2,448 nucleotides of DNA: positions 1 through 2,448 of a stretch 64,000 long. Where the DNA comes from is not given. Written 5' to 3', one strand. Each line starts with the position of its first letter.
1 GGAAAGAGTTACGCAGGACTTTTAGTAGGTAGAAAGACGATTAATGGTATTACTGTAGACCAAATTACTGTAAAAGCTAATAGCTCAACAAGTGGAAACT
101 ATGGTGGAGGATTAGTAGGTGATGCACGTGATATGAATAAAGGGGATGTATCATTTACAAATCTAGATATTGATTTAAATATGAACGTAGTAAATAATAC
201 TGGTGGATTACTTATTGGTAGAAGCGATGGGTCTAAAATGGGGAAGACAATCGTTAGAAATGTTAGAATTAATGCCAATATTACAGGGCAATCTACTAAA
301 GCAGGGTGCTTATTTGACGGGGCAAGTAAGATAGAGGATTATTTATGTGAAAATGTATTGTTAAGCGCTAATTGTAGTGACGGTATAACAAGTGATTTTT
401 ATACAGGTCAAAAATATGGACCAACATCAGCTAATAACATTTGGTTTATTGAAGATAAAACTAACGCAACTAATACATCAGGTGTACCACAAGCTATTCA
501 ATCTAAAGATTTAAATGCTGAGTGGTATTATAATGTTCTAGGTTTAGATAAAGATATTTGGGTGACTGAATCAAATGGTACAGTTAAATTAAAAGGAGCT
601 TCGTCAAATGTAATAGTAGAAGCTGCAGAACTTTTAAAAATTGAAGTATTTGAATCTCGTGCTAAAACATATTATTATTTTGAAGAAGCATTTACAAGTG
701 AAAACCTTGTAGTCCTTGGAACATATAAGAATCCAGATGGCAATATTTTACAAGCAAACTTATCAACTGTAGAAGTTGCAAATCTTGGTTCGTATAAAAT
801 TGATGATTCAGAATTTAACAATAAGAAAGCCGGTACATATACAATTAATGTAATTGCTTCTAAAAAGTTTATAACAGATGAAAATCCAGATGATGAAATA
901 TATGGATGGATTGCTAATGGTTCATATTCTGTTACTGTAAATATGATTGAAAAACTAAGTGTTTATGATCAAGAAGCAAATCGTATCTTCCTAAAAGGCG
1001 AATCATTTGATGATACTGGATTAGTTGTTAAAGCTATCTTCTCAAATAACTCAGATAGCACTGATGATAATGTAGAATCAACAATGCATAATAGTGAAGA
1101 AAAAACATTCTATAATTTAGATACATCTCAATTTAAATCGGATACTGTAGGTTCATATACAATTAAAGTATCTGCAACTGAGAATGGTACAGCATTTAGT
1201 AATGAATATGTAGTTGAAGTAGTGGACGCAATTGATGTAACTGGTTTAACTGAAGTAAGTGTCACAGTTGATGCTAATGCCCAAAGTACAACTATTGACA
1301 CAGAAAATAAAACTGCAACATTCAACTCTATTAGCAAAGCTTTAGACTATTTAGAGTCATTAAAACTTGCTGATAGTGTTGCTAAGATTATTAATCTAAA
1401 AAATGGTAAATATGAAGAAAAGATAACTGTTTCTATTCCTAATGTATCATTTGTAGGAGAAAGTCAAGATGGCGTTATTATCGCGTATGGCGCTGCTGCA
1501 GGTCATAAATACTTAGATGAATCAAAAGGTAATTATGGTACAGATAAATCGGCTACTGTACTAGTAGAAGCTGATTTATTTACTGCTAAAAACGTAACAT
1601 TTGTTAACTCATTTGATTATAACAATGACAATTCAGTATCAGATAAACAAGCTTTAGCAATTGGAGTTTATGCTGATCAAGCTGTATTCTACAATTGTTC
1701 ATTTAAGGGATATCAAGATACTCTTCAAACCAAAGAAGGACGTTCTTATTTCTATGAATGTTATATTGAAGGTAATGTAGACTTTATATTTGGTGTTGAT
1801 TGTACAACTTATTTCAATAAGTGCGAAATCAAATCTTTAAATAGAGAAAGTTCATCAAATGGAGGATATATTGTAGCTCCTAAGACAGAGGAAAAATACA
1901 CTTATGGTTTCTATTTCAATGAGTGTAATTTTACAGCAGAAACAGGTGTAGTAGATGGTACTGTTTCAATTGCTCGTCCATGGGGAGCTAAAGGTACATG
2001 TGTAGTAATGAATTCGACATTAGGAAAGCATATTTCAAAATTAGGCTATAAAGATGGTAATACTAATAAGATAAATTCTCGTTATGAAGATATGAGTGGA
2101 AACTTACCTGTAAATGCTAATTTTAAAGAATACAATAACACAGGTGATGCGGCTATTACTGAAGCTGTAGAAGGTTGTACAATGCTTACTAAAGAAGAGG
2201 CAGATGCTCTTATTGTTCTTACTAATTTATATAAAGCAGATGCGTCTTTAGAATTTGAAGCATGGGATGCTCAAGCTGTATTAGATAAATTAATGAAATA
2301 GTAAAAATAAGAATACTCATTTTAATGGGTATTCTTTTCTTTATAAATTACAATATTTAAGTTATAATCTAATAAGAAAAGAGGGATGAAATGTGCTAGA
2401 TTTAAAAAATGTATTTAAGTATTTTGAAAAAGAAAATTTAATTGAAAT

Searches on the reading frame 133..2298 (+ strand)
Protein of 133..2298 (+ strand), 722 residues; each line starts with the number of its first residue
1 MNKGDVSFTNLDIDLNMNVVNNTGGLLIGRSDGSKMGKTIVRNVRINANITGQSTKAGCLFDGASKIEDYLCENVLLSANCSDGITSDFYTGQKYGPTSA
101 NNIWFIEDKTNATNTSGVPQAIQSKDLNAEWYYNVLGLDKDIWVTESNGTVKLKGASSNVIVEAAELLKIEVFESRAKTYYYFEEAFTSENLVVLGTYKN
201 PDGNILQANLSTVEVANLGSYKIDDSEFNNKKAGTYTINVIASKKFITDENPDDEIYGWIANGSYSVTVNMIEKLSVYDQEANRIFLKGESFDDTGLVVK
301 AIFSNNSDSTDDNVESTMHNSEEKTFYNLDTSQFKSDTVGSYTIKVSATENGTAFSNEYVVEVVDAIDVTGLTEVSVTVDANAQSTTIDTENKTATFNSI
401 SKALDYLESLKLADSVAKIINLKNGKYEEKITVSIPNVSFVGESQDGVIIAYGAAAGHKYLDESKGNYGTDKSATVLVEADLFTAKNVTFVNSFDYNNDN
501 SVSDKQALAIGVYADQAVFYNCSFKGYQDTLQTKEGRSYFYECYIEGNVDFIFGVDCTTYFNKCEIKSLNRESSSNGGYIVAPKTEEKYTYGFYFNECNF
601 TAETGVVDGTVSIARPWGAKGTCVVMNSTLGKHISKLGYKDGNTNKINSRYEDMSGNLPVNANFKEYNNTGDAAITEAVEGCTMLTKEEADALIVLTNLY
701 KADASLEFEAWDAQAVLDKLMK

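Call 45: search_protein_families(library=ncbifam, proteins=[window:133-2298:+], max_evalue=1e-10)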
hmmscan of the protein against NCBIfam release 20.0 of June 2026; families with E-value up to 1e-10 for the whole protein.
window:133-2298:+ (722 aa): 2 families
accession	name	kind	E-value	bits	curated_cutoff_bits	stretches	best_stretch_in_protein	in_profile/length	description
NF041896.1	pecestase_PemA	equivalog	1.3e-40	139.4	700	1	381-622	28-273/365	pectinesterase PemA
NF007822.0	PRK10531.1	equivalog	5e-24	84.8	436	1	467-619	193-350/430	putative acyl-CoA thioester hydrolase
